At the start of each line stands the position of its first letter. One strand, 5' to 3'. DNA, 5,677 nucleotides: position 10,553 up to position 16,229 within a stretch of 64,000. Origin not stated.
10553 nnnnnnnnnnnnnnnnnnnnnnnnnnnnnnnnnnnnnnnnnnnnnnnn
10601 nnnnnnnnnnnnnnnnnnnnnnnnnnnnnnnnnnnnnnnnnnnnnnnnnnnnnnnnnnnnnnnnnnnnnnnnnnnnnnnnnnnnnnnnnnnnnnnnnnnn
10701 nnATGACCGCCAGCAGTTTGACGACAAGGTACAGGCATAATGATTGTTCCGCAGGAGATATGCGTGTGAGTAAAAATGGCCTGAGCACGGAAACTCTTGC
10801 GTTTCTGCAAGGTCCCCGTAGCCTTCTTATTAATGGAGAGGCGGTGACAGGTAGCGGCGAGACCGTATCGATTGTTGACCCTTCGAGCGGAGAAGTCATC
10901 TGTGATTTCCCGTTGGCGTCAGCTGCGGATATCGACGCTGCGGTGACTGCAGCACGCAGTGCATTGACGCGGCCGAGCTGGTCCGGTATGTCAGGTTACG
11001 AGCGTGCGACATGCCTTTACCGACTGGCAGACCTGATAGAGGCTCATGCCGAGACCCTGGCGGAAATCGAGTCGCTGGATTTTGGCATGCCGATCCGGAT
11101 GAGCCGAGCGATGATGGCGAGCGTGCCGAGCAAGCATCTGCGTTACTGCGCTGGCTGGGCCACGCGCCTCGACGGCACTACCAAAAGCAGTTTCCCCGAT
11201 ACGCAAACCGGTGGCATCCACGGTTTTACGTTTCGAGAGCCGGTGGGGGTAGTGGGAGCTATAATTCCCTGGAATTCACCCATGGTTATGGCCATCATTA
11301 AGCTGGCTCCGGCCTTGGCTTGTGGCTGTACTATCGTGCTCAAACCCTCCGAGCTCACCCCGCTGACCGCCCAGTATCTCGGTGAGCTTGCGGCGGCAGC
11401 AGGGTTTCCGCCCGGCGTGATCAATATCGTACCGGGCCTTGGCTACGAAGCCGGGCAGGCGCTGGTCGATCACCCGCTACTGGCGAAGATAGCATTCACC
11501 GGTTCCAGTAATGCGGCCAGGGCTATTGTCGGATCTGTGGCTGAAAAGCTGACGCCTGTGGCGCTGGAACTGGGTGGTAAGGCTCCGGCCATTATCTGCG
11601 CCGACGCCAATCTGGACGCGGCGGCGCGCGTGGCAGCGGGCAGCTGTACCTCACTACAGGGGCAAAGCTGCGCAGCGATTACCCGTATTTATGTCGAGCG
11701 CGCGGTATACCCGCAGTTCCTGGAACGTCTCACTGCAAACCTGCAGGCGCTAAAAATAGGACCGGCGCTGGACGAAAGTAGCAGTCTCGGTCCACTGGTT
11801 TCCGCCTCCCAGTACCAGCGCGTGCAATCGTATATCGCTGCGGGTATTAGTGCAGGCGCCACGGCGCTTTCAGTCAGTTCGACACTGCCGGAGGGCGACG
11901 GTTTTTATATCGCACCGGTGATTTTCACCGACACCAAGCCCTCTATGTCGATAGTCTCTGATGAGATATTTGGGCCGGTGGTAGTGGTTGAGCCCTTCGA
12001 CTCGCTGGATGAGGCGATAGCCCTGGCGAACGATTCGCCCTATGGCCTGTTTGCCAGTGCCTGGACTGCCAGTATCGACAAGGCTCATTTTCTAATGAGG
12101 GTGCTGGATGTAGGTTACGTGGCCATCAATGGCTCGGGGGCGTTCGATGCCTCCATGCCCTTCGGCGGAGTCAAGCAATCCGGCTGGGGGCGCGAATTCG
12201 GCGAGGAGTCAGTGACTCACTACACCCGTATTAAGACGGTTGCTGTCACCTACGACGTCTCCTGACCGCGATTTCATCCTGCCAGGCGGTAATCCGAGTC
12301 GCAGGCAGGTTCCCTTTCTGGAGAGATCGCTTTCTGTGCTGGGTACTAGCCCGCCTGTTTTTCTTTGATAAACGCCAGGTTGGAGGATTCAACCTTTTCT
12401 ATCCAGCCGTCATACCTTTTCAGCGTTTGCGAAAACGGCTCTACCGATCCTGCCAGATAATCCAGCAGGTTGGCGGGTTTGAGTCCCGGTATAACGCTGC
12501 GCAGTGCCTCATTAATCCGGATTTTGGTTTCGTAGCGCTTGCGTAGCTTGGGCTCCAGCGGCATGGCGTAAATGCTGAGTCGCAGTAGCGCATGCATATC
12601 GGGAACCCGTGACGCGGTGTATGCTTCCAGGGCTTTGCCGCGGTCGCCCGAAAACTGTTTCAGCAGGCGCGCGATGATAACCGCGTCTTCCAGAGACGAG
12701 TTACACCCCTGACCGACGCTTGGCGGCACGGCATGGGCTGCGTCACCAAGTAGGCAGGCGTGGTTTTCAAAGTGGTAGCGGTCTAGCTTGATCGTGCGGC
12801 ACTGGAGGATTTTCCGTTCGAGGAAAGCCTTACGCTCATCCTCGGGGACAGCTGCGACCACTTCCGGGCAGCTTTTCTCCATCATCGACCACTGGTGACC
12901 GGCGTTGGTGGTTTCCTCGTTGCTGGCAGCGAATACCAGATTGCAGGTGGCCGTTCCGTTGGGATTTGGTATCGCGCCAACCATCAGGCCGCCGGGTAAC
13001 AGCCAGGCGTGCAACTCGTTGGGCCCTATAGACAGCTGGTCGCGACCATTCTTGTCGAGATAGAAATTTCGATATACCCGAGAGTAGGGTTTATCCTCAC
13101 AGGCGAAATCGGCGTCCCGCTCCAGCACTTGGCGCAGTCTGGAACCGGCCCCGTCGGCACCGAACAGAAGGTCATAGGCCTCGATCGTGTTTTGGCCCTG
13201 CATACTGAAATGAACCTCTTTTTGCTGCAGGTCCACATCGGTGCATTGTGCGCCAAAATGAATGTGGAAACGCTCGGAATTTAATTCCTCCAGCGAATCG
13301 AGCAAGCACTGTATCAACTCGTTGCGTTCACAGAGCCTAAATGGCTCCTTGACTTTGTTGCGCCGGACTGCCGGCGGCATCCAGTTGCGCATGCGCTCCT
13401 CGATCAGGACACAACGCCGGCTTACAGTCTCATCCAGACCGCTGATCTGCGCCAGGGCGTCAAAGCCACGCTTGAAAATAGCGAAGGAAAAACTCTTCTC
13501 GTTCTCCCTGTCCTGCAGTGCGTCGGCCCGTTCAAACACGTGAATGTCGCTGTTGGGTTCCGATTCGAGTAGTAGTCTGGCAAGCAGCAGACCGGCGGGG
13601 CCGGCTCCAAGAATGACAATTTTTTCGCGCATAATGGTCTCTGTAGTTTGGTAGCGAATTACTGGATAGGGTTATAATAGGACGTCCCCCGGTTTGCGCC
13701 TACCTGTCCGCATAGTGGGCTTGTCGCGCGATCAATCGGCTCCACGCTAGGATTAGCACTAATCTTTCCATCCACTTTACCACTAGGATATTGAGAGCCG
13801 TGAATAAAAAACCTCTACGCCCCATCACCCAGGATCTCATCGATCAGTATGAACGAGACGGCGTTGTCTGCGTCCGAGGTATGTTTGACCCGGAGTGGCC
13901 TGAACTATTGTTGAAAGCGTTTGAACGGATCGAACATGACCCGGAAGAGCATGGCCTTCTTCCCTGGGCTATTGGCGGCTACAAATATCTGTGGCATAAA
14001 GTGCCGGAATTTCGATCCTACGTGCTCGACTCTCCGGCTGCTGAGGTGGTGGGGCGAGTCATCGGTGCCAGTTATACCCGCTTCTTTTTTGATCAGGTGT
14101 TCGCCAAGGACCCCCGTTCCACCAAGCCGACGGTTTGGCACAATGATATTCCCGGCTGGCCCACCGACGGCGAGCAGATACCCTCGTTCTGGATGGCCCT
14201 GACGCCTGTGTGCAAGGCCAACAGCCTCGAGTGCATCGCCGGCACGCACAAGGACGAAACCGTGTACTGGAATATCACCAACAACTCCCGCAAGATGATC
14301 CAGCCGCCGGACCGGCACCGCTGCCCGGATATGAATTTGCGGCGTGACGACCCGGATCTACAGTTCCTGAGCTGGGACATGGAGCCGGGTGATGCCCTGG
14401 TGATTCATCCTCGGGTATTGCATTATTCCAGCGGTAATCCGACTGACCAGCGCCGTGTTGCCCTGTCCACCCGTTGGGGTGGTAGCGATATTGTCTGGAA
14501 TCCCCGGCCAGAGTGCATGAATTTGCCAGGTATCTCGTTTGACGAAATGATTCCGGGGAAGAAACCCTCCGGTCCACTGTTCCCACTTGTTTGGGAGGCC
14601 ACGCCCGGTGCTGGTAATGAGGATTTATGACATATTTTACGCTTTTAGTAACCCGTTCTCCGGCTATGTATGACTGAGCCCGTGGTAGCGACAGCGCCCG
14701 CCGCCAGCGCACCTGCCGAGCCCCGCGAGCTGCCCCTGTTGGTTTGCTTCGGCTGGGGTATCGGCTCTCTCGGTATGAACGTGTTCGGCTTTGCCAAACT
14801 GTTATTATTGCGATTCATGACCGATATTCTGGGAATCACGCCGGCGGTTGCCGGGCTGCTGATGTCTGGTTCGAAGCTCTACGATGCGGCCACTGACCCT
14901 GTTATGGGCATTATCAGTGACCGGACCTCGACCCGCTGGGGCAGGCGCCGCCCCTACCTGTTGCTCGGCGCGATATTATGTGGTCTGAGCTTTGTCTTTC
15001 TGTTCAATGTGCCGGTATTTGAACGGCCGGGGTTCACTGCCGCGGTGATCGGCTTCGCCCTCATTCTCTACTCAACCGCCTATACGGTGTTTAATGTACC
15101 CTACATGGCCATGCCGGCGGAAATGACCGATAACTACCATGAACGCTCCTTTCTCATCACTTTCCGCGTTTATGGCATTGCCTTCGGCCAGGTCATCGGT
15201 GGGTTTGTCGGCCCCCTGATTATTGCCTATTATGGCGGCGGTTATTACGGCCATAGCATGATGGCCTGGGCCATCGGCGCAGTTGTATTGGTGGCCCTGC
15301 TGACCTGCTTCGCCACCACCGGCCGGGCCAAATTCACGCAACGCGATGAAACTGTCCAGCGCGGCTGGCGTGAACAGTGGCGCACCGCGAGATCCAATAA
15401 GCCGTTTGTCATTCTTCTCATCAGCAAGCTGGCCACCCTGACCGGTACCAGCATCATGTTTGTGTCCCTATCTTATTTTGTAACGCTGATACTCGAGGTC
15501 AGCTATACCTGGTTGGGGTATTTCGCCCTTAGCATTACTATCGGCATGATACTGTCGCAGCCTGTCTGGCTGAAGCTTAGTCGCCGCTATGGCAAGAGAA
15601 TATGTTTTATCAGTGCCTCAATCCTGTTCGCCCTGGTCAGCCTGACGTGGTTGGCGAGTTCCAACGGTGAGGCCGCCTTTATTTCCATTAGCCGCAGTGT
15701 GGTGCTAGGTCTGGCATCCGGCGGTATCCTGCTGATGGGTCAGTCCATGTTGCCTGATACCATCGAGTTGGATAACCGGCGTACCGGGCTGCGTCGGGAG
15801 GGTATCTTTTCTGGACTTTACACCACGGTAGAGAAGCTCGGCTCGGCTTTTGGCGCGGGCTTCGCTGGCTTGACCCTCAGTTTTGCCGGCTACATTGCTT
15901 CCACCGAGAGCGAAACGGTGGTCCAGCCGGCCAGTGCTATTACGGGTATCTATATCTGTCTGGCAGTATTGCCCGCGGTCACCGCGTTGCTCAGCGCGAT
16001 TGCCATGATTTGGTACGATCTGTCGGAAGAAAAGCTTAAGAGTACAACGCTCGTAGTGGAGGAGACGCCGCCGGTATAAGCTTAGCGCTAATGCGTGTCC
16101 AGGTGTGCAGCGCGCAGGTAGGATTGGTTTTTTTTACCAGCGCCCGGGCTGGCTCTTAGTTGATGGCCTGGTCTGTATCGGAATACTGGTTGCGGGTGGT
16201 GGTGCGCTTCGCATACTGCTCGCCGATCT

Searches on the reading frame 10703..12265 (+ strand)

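Call 64: search_protein_families(library=pfam, proteins=[window:10703-12265:+])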
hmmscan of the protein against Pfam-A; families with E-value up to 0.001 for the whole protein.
window:10703-12265:+ (520 aa): 1 family
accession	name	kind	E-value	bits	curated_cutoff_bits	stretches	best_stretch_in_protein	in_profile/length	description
PF00171.27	Aldedh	-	2.2e-156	521.5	23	1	50-513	4-461/461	Aldehyde dehydrogenase family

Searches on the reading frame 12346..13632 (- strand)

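Call 64: search_protein_families(library=pfam, proteins=[window:12346-13632:-])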
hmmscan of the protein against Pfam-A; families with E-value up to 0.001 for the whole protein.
window:12346-13632:- (428 aa): 1 family
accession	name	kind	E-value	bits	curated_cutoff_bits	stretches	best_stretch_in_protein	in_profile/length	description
PF01494.25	FAD_binding_3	-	8.3e-21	75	22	1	4-351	3-347/349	FAD binding domain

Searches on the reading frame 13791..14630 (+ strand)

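Call 64: search_protein_families(library=pfam, proteins=[window:13791-14630:+])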
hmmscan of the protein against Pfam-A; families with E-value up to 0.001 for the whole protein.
window:13791-14630:+ (279 aa): 1 family
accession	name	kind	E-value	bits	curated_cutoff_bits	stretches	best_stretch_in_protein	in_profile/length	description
PF05721.19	PhyH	-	5.6e-26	92.6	22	1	20-223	1-212/213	Phytanoyl-CoA dioxygenase (PhyH)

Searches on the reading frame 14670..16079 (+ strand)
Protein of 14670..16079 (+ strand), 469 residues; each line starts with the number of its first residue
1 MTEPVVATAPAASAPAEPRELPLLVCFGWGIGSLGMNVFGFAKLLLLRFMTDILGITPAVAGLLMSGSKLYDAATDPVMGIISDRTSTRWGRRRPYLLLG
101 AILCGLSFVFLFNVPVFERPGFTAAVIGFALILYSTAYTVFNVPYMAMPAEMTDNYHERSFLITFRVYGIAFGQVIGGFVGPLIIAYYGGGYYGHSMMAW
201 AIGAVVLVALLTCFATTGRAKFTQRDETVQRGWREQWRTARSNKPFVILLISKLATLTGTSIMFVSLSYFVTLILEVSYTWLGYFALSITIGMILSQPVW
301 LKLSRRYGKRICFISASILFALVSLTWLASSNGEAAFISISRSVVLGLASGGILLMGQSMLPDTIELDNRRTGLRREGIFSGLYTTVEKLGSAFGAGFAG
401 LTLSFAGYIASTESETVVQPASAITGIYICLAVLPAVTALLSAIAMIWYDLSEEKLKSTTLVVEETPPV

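Call 65: search_protein_families(library=pfam, proteins=[window:14670-16079:+])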
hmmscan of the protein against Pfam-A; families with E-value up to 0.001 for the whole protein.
window:14670-16079:+ (469 aa): 2 families
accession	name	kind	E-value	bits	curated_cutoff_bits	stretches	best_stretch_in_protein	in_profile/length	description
PF13347.12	MFS_2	-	2.7e-86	290.2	27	1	29-452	2-426/427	MFS/sugar transport protein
PF07690.21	MFS_1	-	3.4e-33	115.5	33.4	2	34-396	8-347/347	Major Facilitator Superfamily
